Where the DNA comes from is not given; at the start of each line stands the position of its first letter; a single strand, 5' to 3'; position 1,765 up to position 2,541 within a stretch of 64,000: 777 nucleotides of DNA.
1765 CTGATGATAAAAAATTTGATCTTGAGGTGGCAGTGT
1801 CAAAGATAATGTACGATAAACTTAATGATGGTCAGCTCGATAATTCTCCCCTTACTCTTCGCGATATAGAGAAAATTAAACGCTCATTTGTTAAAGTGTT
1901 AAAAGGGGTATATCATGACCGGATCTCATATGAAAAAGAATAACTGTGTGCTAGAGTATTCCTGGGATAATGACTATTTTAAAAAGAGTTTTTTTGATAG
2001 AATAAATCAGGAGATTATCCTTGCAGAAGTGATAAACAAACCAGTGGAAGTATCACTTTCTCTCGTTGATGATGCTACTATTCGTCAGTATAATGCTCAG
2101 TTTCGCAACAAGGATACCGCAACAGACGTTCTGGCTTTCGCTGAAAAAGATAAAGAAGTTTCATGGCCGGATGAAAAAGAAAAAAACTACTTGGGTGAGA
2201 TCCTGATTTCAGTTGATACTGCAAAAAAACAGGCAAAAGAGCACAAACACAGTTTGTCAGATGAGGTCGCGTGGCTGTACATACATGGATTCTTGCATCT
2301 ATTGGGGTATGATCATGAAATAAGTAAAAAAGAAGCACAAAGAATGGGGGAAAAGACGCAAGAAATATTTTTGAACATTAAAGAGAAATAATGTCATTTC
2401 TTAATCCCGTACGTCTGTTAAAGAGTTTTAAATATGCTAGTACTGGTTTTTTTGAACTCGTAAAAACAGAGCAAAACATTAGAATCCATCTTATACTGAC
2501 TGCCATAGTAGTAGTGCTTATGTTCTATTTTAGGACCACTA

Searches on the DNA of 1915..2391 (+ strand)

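Call 59: search_with_rna_model(model_id=R1, source=L205, filters=off, max_evalue=1)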
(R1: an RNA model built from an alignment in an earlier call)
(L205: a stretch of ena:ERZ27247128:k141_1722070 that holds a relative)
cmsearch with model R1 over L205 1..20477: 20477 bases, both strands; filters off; matches with E-value up to 1: 0.
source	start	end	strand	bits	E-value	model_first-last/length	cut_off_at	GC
